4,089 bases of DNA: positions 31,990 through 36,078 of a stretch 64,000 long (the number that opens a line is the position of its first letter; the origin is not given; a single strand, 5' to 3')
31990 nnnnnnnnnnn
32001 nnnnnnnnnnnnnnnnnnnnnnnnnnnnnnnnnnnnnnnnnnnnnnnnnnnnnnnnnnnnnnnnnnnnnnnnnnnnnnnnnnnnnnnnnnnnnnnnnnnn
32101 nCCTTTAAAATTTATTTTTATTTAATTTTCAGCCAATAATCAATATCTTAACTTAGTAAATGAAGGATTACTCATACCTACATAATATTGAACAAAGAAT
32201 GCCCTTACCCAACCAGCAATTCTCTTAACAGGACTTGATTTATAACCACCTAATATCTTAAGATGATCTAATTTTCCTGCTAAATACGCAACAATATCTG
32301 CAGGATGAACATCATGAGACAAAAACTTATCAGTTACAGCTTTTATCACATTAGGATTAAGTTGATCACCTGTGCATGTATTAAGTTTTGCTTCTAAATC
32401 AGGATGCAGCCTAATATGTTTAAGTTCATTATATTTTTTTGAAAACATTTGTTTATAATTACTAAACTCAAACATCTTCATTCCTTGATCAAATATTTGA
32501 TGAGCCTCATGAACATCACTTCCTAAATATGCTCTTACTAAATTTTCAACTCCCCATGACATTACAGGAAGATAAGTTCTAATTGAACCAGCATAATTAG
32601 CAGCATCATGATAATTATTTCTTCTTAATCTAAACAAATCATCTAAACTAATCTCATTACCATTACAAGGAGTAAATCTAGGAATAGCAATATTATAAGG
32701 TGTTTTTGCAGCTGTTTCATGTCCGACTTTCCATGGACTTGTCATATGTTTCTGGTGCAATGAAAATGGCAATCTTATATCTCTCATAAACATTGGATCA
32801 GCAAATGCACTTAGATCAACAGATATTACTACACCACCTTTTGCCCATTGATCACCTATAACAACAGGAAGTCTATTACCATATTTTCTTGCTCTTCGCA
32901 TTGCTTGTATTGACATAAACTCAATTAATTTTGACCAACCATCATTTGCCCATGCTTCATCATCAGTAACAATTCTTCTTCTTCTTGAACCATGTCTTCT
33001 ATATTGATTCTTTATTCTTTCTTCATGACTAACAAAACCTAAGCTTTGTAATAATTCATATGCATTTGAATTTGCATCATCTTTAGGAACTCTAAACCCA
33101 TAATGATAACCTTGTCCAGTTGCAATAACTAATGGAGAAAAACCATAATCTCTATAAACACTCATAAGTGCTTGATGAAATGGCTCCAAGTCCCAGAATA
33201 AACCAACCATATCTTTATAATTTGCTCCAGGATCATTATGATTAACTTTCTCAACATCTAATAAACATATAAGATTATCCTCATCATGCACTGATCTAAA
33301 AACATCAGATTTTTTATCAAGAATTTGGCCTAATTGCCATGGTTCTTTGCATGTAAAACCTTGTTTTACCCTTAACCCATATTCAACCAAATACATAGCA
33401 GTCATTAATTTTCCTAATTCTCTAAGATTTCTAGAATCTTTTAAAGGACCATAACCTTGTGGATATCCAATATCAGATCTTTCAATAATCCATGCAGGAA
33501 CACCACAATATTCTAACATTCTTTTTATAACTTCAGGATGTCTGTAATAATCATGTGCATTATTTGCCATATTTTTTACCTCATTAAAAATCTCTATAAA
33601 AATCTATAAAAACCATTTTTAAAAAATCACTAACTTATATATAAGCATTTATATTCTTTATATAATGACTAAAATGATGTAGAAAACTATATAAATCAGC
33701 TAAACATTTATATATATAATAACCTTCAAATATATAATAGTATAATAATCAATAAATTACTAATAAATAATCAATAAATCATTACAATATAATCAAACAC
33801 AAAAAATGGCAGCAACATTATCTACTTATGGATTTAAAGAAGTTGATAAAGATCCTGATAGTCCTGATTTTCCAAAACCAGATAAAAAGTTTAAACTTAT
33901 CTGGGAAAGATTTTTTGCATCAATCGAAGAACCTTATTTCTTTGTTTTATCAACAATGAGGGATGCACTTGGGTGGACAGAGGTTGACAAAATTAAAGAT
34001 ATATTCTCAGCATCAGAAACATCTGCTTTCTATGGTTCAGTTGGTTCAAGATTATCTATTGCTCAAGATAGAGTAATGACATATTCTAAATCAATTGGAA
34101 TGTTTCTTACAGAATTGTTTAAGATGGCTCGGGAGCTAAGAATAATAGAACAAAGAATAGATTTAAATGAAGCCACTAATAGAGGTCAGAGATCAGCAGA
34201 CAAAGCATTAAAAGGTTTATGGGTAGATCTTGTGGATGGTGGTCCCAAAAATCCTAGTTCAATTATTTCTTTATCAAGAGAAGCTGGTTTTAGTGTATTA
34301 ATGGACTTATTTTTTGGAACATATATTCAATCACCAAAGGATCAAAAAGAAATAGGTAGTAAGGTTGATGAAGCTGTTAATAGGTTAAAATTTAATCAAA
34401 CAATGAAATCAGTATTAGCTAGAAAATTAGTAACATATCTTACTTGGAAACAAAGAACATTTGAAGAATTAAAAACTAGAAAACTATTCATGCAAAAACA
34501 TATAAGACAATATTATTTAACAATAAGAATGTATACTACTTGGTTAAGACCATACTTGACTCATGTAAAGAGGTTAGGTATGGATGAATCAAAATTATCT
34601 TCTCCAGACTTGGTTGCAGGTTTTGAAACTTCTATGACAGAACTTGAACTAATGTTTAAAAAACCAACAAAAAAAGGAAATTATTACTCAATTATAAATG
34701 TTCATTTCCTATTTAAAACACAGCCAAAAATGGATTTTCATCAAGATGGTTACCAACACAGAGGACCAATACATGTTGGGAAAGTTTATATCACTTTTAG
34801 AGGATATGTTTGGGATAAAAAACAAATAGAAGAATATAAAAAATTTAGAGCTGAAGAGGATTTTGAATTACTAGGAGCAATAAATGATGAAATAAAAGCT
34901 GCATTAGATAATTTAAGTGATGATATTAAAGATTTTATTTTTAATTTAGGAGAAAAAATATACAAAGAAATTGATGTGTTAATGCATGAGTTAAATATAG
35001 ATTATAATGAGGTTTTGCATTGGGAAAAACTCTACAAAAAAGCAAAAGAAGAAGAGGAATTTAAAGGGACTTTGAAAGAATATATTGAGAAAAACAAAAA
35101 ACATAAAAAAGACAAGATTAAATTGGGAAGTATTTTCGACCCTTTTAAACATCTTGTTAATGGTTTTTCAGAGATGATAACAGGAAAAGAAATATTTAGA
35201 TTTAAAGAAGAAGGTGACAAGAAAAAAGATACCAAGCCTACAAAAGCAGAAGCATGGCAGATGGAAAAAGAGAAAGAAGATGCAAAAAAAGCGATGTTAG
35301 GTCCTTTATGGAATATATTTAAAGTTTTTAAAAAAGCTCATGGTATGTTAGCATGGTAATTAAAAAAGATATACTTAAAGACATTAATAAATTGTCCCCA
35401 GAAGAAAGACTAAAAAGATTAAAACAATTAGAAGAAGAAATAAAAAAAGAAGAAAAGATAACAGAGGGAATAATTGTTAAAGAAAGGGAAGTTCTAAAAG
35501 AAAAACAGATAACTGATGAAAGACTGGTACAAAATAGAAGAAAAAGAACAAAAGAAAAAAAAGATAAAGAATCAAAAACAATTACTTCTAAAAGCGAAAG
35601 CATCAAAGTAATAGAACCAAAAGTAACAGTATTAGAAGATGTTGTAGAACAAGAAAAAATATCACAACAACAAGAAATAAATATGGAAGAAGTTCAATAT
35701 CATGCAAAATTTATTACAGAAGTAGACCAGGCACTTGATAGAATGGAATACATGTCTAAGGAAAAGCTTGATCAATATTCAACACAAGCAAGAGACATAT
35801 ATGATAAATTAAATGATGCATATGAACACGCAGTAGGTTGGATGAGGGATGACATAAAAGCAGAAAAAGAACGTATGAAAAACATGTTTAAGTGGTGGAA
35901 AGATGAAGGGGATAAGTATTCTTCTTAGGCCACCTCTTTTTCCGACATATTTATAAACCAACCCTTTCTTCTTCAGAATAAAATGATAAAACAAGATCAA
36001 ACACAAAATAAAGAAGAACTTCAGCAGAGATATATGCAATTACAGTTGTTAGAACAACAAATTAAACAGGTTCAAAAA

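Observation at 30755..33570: Two tandem, highly divergent AEP primase paralogs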

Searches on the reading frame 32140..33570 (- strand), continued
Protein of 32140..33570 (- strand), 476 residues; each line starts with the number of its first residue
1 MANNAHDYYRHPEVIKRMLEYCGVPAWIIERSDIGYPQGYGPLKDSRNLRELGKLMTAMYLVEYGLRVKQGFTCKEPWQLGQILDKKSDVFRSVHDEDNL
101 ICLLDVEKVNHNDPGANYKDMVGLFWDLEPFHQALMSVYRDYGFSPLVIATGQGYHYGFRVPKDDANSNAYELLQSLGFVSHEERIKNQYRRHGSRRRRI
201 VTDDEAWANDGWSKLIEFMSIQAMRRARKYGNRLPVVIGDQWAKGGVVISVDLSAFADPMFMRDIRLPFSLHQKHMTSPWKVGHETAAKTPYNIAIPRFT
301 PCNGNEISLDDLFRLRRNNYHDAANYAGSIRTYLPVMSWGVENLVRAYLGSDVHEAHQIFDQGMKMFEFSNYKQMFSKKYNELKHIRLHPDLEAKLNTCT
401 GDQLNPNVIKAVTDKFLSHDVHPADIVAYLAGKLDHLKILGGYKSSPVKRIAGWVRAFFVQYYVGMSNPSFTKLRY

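Call 68: search_protein_families(library=pfam, proteins=[L080:11308-11838:+, L080:11882-12631:+, L080:12684-13100:+, L084:9041-9922:+, L084:8229-9053:+, L081:7970-8752:+, L088:9106-9840:+, L088:11452-12366:+, L080:8672-9580:-, L015:9161-9928:+], max_evalue=0.001)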
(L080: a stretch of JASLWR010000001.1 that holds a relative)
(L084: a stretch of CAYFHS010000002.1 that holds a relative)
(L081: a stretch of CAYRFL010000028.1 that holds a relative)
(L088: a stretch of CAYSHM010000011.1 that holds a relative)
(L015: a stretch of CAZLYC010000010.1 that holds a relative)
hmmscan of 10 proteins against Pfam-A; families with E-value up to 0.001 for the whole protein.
L080:11308-11838:+ (176 aa): 15 families
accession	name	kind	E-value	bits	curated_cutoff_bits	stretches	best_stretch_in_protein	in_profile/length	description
PF07719.23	TPR_2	-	1.2e-16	59.8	27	1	132-160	2-30/34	Tetratricopeptide repeat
PF13181.12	TPR_8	-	1.1e-15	56.8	25.7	0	97-124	1-28/34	Tetratricopeptide repeat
PF00515.34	TPR_1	-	3.4e-12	46.1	27.8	1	133-159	3-29/34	Tetratricopeptide repeat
PF13414.12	TPR_11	-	1e-11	44.7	26.8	1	104-143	1-40/42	TPR repeat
PF13424.12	TPR_12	-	1.1e-11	45.2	30.1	0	94-127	42-75/77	Tetratricopeptide repeat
PF13431.12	TPR_17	-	1.9e-09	37.4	24.4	0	86-117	2-33/34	Tetratricopeptide repeat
PF13432.12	TPR_16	-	2e-09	38.1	32.7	1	70-124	4-58/65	Tetratricopeptide repeat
PF13428.12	TPR_14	-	3.9e-09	36.7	23.5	0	64-106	2-44/44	Tetratricopeptide repeat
PF13176.12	TPR_7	-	3.4e-08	33.4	27.9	0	99-123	1-25/36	Tetratricopeptide repeat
PF14559.12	TPR_19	-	2.4e-07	31.4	25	0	78-122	6-50/68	Tetratricopeptide repeat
PF10602.15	RPN7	-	0.00015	21.9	29.6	0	133-164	38-69/174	26S proteasome subunit RPN7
PF24575.1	TPR_Slam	-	0.00028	21.7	35.2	0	102-154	52-104/104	Surface lipoprotein assembly modifier, N-terminal TPR repeats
PF13374.12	TPR_10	-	0.00031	21.1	27.5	0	133-160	4-31/42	Tetratricopeptide repeat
PF23914.1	TPR_CcmH_CycH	-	0.00059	20.1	42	0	91-157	44-113/158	Cytochrome c-type biogenesis protein H TPR domain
PF09976.15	TPR_21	-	0.00083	19.6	25.5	0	66-126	116-175/193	Tetratricopeptide repeat-like domain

L080:11882-12631:+ (249 aa): 12 families
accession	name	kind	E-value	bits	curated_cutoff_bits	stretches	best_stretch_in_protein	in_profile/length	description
PF08241.18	Methyltransf_11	-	8.3e-24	84.5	21.2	1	70-169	1-94/95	Methyltransferase domain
PF13649.12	Methyltransf_25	-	2.1e-22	80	27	1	69-165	1-96/97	Methyltransferase domain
PF13847.12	Methyltransf_31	-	5.4e-17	62.3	27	1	64-171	2-110/145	Methyltransferase domain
PF13489.12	Methyltransf_23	-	1.6e-12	47.9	27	1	48-230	4-159/164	Methyltransferase domain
PF08242.18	Methyltransf_12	-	2.3e-12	47.9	30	1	70-167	1-97/98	Methyltransferase domain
PF01209.24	Ubie_methyltran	-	2.4e-12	47.2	20.1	1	48-199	30-181/233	ubiE/COQ5 methyltransferase family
PF09445.16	Methyltransf_15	-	1.1e-06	28.8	22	1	68-125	3-60/165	RNA cap guanine-N2 methyltransferase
PF03848.20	TehB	-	4.1e-06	26.8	20.4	1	57-103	23-68/193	Tellurite resistance protein TehB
PF05175.20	MTS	-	4.3e-05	23.6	23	1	65-126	29-93/170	Methyltransferase small domain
PF02353.26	CMAS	-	4.3e-05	23.4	27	1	64-165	61-159/273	Mycolic acid cyclopropane synthetase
PF01135.25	PCMT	-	8e-05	22.9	20.3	1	56-122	65-132/210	Protein-L-isoaspartate(D-aspartate) O-methyltransferase (PCMT)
PF01170.24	UPF0020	-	0.00028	21.1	22.3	1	89-187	78-182/197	RMKL-like, methyltransferase domain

L080:12684-13100:+ (138 aa): 0 families

L084:9041-9922:+ (293 aa): 9 families
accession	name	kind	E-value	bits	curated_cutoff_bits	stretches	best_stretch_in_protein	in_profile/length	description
PF12146.15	Hydrolase_4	-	2.3e-25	89.7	27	1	42-276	7-238/239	Serine aminopeptidase, S33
PF12697.13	Abhydrolase_6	-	1.1e-13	52.8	26.3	1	42-282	1-215/217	Alpha/beta hydrolase family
PF00561.26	Abhydrolase_1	-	1.7e-13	51.2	25.8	1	42-152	3-103/245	alpha/beta hydrolase fold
PF00326.27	Peptidase_S9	-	5.7e-12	46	22.6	1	61-145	9-98/213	Prolyl oligopeptidase family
PF02129.25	Peptidase_S15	-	7.8e-11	42.6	23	1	31-150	10-134/262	X-Pro dipeptidyl-peptidase (S15 family)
PF01738.24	DLH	-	2.9e-09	37.3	21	1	27-144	2-129/217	Dienelactone hydrolase family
PF03403.19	PAF-AH_p_II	-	6e-08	32.1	20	1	109-141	218-250/372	Platelet-activating factor acetylhydrolase, isoform II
PF05448.18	AXE1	-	8.5e-07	28.5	21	1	24-144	67-208/321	Acetyl xylan esterase (AXE1)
PF06500.17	FrsA-like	-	0.00083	18.7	22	0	10-127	166-280/414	Esterase FrsA-like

L084:8229-9053:+ (274 aa): 9 families
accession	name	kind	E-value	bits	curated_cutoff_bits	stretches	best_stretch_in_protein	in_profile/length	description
PF13649.12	Methyltransf_25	-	2.4e-10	41.4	27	1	67-154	1-90/97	Methyltransferase domain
PF08241.18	Methyltransf_11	-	9.6e-08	33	21.2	1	68-153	1-83/95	Methyltransferase domain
PF08242.18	Methyltransf_12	-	3.9e-07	31.1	30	1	68-156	1-91/98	Methyltransferase domain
PF02527.21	GidB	-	1.1e-06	28.6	27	1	54-144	38-127/184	rRNA small subunit methyltransferase G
PF00398.26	RrnaAD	-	1.5e-06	27.9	24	1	52-105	19-72/263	Ribosomal RNA adenine dimethylase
PF13847.12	Methyltransf_31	-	3.6e-06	27.2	27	1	62-141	2-84/145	Methyltransferase domain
PF13489.12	Methyltransf_23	-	6.5e-06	26.4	27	1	56-142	14-92/164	Methyltransferase domain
PF05175.20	MTS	-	5.1e-05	23.4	23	1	62-136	30-103/170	Methyltransferase small domain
PF09445.16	Methyltransf_15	-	0.00017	21.6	22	1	66-137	3-77/165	RNA cap guanine-N2 methyltransferase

L081:7970-8752:+ (260 aa): 3 families
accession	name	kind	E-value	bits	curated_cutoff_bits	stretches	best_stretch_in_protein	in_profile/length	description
PF00005.33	ABC_tran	-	4.5e-33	115.2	25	1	24-170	1-137/137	ABC transporter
PF13304.12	AAA_21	-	3.7e-14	53.9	27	1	125-200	221-302/304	AAA domain, putative AbiEii toxin, Type IV TA system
PF02463.25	SMC_N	-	7.5e-05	22.7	40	0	37-209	27-210/220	RecF/RecN/SMC N terminal domain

L088:9106-9840:+ (244 aa): 4 families
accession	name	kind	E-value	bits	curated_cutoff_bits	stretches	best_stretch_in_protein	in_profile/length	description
PF08282.18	Hydrolase_3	-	7.2e-32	111.6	20.9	2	154-230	174-250/255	haloacid dehalogenase-like hydrolase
PF00702.32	Hydrolase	-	1.1e-07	32.9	26.4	1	159-203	147-191/191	haloacid dehalogenase-like hydrolase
PF12710.13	HAD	-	1.2e-06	29.5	27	0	34-104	81-156/189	haloacid dehalogenase-like hydrolase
PF05116.19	S6PP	-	0.00039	20.5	20.3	0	179-214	177-212/247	Sucrose-6F-phosphate phosphohydrolase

L088:11452-12366:+ (304 aa): 1 family
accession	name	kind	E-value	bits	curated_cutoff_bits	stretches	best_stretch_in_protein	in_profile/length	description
PF18204.6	PGF-CTERM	-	0.00033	21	18.8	1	280-302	1-23/23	PGF-CTERM motif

L080:8672-9580:- (302 aa): 0 families

L015:9161-9928:+ (255 aa): 3 families
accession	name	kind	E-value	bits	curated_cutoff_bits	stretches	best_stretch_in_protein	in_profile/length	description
PF00270.35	DEAD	-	4.1e-31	108.4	26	1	61-220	1-162/167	DEAD/DEAH box helicase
PF04851.21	ResIII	-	9.3e-11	42.3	22.5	1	59-218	3-162/164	Type III restriction enzyme, res subunit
PF22527.2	DEXQc_Suv3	-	1.4e-07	31.7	27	1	81-195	19-114/154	DEXQ-box helicase domain of Suv3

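Call 78: search_dna_similar(query=window:32140-33570:-, collection=plasmids, mode=protein, max_evalue=0.01, max_rows=10)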
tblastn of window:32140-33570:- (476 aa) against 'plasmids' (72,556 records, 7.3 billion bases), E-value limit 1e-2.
No match.

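Call 79: search_dna_similar(query=window:32140-33570:-, collection=phages, mode=protein, max_evalue=0.01, max_rows=10)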
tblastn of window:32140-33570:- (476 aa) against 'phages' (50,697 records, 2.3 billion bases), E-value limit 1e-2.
No match.

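Call 80: search_dna_similar(query=P0030, collection=plasmids, mode=protein, max_evalue=0.01, max_rows=10)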
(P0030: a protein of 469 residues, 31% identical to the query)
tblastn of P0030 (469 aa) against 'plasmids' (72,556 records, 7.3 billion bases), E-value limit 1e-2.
No match.

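Call 81: search_dna_similar(query=P0030, collection=phages, mode=protein, max_evalue=0.01, max_rows=10)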
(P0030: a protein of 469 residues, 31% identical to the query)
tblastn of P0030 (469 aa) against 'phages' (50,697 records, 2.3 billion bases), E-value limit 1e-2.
No match.

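Call 82: find_encoding_contigs(protein=P0096, flank=8000, max_places=2)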
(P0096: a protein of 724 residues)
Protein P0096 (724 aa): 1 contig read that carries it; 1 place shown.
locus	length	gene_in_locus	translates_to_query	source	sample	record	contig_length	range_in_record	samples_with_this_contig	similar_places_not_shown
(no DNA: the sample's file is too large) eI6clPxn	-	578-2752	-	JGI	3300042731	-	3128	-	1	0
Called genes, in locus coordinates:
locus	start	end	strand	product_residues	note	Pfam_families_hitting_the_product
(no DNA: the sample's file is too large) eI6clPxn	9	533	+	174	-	-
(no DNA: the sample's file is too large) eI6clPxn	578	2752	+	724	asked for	PF01261:AP_endonuc_2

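Call 83: find_encoding_contigs(protein=P0076, flank=8000, max_places=2)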
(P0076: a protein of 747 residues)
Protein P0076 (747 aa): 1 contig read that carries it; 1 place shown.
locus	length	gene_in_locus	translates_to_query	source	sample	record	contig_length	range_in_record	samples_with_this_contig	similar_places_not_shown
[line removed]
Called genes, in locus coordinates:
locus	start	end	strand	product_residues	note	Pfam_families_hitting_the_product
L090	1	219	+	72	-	?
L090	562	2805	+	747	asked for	PF01261:AP_endonuc_2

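Call 84: find_encoding_contigs(protein=P0153, flank=8000, max_places=2)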
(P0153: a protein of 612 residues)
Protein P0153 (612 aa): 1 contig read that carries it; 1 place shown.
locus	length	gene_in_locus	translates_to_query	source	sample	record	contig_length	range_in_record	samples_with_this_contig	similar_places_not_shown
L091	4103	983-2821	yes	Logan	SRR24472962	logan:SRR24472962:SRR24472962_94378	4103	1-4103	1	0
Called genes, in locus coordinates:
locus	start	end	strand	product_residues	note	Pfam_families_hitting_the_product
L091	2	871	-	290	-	?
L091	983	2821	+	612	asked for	PF00571:CBS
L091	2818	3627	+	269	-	PF01261:AP_endonuc_2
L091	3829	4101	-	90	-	?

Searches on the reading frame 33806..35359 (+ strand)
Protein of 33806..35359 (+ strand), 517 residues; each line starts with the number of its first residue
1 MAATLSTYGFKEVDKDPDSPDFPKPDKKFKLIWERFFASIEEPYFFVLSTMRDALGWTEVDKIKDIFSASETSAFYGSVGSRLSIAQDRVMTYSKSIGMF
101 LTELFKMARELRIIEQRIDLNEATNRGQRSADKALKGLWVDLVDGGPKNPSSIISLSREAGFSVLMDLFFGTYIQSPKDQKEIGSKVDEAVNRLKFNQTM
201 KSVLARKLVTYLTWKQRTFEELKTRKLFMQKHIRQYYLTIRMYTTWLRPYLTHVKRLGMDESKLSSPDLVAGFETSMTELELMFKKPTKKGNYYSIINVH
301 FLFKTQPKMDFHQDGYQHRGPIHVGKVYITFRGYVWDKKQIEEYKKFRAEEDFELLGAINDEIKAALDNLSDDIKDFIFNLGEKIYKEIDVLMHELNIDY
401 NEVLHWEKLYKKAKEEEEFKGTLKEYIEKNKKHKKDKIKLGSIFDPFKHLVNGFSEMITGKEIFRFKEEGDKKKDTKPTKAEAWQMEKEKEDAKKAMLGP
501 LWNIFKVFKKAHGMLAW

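Call 3: search_protein_families(library=pfam, proteins=[window:33806-35359:+], max_evalue=1)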
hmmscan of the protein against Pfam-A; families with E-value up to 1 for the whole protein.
window:33806-35359:+ (517 aa): 2 families
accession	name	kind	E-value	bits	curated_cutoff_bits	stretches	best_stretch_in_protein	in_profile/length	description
PF03770.22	IPK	-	0.006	16.9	22.2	1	398-456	62-120/190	Inositol polyphosphate kinase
PF06840.17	PDC10_C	-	0.58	10.7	27.3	0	338-377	13-52/90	Programmed cell death protein 10, C-terminal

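Call 4: search_protein_families(library=ncbifam, proteins=[window:33806-35359:+], max_evalue=1)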
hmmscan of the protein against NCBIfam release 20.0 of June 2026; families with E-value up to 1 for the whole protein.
window:33806-35359:+ (517 aa): 1 family
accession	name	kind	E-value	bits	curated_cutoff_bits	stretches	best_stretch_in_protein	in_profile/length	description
NF045780.1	TrlF_fam_ATP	equivalog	0.073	11.7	350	1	338-495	610-772/944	TrlF family AAA-like ATPase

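Call 64: search_protein_families(library=phrogs, proteins=[window:33806-35359:+], max_evalue=1)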
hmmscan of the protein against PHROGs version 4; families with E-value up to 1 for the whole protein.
window:33806-35359:+ (517 aa): 3 families
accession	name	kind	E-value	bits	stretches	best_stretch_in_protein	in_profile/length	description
phrog_9723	-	unknown function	0.26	12.3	0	391-420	104-136/140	-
phrog_3674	-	unknown function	0.42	11.7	0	403-430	9-36/57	-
phrog_14829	-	unknown function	0.81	10.9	0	395-432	6-44/60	-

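Call 65: search_protein_families(library=padloc, proteins=[window:33806-35359:+], max_evalue=1)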
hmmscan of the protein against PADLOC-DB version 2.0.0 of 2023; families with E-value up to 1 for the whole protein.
window:33806-35359:+ (517 aa): 0 families

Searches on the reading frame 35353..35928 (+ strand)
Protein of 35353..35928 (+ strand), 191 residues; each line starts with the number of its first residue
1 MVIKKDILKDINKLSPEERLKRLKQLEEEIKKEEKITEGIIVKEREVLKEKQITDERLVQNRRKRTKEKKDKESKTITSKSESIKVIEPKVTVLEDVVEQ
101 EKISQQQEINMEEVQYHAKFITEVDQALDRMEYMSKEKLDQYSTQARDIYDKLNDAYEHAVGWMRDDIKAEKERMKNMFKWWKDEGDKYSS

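Call 3: search_protein_families(library=pfam, proteins=[window:35353-35928:+], max_evalue=1)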
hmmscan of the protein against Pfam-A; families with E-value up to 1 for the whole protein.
window:35353-35928:+ (191 aa): 4 families
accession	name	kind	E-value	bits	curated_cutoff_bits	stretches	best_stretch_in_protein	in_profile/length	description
PF15464.11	DUF4633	-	0.16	12.5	27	1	18-93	30-108/113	Domain of unknown function (DUF4633)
PF00188.32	CAP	-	0.45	11.8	21.1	1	126-190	25-83/117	Cysteine-rich secretory protein family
PF01230.28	HIT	-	0.52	11.4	21.5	1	81-130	15-64/98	HIT domain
PF05595.16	DUF771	-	0.78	10.3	22.9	1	92-158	24-88/90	Domain of unknown function (DUF771)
